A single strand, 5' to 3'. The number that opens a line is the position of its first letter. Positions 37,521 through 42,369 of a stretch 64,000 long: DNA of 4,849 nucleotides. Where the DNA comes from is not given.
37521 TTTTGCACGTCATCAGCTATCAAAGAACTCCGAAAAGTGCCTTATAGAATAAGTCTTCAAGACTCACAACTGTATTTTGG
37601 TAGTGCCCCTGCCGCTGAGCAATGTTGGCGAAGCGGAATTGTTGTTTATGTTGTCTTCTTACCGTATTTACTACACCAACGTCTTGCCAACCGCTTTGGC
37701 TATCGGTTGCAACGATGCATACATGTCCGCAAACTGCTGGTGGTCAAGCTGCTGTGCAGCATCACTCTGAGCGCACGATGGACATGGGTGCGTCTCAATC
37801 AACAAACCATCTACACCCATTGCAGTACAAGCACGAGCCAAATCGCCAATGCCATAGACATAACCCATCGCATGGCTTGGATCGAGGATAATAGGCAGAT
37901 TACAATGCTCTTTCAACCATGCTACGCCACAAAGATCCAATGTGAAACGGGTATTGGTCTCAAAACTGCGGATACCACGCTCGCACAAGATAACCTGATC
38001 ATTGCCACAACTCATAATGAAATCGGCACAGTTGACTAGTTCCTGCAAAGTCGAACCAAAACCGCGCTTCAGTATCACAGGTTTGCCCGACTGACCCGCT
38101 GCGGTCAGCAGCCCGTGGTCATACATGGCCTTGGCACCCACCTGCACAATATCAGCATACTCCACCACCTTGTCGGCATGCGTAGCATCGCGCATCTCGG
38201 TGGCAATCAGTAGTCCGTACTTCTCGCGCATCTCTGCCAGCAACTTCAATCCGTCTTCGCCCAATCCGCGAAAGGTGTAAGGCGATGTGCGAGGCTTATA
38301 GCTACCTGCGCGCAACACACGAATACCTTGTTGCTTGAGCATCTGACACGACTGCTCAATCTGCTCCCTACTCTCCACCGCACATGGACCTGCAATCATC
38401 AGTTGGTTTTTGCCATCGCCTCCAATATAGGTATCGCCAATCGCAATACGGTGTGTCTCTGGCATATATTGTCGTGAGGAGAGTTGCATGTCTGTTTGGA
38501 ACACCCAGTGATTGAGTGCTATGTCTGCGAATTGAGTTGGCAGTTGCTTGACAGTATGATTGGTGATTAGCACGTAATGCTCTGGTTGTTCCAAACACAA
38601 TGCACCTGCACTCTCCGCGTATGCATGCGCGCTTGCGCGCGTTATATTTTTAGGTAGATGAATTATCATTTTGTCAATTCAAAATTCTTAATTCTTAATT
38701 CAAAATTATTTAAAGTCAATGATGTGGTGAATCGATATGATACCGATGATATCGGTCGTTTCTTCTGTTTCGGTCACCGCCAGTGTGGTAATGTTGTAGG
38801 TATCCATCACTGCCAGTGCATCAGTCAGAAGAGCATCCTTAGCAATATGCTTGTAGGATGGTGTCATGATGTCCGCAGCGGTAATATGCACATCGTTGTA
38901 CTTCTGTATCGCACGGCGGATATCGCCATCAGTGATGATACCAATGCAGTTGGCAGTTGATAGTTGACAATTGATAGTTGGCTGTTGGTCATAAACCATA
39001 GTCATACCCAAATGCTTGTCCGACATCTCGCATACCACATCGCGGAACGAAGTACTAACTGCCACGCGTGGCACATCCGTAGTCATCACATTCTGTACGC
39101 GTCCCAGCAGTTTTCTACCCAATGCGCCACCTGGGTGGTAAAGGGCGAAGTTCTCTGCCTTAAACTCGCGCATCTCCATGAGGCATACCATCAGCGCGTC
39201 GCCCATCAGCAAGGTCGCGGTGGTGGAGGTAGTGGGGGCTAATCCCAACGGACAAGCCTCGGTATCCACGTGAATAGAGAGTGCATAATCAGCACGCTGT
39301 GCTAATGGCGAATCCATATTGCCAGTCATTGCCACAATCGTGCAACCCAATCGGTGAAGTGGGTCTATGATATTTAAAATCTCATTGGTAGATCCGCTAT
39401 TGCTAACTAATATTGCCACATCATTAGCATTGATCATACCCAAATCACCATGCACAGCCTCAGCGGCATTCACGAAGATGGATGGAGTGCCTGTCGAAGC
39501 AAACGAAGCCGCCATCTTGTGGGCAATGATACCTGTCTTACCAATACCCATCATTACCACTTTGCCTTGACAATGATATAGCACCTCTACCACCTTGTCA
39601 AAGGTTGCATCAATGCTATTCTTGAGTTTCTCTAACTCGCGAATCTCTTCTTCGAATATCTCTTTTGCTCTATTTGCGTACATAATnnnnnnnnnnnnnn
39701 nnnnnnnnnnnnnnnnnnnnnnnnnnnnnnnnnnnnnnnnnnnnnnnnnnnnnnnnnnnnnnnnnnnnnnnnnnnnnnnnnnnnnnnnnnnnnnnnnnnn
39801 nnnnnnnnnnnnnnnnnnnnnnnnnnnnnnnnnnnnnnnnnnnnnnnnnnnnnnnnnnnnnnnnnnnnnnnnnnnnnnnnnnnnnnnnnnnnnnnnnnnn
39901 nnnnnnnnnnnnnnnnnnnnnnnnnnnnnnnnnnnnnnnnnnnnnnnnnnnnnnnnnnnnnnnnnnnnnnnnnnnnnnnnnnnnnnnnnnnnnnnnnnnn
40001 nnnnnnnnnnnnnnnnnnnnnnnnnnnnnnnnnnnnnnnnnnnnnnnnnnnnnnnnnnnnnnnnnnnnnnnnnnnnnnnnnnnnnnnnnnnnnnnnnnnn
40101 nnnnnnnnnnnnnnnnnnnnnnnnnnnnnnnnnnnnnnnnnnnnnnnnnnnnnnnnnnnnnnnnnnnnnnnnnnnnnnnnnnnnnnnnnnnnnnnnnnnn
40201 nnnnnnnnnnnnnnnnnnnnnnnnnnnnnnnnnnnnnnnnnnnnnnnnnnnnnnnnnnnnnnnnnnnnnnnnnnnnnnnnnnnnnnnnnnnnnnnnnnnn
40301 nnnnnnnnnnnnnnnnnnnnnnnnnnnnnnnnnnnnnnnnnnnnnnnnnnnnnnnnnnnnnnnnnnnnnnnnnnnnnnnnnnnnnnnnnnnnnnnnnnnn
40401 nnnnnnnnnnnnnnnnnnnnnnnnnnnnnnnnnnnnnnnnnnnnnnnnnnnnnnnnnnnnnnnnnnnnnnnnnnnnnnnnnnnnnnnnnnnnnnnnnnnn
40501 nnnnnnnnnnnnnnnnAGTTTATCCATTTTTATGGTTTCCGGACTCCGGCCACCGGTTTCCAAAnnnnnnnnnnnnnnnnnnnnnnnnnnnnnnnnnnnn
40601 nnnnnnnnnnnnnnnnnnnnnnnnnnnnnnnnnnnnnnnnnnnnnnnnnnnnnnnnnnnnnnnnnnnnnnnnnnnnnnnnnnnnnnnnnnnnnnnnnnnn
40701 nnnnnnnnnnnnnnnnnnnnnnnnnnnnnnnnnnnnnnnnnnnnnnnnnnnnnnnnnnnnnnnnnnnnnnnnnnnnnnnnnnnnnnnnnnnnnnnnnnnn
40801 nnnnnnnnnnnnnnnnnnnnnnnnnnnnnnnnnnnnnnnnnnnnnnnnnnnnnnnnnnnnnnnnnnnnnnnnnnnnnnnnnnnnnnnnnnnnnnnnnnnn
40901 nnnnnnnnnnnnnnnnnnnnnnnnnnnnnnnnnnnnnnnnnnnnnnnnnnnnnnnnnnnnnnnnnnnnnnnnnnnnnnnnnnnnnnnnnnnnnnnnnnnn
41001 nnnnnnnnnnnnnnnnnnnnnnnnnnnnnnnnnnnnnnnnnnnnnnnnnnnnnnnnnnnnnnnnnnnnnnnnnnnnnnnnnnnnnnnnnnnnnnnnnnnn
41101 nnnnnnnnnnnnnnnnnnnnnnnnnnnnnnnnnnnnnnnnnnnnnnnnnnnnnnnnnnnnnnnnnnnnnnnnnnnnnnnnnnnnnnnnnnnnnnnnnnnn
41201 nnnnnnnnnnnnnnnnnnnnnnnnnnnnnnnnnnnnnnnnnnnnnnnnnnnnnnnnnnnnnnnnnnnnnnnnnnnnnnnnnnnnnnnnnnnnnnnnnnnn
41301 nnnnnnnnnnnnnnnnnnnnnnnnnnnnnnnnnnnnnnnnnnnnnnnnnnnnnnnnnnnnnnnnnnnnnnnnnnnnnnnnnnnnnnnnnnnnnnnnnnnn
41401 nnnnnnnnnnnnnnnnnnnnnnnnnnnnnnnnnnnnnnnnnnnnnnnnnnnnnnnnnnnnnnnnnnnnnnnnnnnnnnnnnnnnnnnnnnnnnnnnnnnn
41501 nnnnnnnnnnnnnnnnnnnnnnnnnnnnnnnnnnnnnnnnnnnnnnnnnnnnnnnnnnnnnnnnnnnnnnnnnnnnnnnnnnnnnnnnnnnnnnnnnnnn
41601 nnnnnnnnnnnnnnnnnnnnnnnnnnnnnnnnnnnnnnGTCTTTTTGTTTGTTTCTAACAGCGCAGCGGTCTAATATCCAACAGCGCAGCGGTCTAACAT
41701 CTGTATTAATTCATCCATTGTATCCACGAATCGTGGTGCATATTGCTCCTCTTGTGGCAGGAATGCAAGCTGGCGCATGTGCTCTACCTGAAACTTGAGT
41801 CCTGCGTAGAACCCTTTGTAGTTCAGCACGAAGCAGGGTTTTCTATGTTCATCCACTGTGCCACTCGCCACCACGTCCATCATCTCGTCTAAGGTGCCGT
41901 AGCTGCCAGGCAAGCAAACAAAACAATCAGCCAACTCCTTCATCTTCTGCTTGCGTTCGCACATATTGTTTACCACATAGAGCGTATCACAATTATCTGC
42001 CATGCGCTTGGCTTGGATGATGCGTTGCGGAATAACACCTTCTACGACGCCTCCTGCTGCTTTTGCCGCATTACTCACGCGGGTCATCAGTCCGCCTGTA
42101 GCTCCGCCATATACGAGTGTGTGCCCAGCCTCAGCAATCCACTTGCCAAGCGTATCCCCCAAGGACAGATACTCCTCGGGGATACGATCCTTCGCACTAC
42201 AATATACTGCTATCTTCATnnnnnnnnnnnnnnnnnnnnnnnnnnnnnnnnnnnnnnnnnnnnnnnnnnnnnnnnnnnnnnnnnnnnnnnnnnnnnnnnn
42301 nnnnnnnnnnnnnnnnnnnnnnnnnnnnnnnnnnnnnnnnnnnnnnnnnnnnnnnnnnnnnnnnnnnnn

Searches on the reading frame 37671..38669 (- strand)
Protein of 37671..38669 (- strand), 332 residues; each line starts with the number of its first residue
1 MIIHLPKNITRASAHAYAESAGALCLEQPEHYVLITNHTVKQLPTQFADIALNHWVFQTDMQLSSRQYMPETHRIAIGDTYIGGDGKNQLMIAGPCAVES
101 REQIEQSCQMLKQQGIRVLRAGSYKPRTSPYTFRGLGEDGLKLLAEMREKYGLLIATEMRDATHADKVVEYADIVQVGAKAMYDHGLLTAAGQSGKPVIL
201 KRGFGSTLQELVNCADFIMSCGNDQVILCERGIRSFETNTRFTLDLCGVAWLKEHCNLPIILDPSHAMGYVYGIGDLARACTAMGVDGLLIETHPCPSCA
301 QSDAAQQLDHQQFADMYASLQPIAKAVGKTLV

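Call 30: search_protein_families(library=pfam, proteins=[window:37671-38669:-], max_evalue=0.001)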
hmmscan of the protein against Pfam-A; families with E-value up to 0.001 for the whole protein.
window:37671-38669:- (332 aa): 2 families
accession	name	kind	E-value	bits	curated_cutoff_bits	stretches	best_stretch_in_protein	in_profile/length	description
PF00793.26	DAHP_synth_1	-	2.1e-64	217.5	25.5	1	80-320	9-261/270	DAHP synthetase I family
PF03102.20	NeuB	-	5.5e-05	23.2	22.1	1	135-329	52-238/241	NeuB family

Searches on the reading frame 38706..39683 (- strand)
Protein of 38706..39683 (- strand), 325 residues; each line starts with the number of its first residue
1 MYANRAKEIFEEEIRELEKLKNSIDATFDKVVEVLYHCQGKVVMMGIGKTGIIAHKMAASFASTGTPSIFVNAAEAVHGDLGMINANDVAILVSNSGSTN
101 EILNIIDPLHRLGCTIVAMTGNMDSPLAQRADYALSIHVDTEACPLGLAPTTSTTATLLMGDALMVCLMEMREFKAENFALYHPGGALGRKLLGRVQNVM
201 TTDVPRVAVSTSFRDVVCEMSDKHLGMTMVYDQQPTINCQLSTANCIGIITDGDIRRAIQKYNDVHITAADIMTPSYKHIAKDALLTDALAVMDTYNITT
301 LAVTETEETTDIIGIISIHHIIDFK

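Call 30: search_protein_families(library=pfam, proteins=[window:38706-39683:-], max_evalue=0.001)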
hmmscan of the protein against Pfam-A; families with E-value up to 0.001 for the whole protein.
window:38706-39683:- (325 aa): 3 families
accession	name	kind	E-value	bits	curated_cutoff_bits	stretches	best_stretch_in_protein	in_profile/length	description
PF01380.27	SIS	-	2.5e-26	92.5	25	1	36-166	2-130/131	SIS domain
PF00571.33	CBS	-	1.9e-12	47.8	24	2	270-323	2-53/57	CBS domain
PF13580.11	SIS_2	-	0.00013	22.5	27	0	84-121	101-138/138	SIS domain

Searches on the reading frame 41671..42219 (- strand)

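Call 64: search_protein_families(library=pfam, proteins=[window:41671-42219:-], max_evalue=0.0001)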
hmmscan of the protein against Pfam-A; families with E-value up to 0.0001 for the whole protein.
window:41671-42219:- (182 aa): 2 families
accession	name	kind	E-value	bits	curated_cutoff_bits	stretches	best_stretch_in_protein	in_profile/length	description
PF03641.19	Lysine_decarbox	-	9.1e-30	104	27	1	45-174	1-130/131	Possible lysine decarboxylase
PF18306.6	LDcluster4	-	2.9e-15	56.6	26.3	1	2-117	3-114/151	SLOG cluster4 family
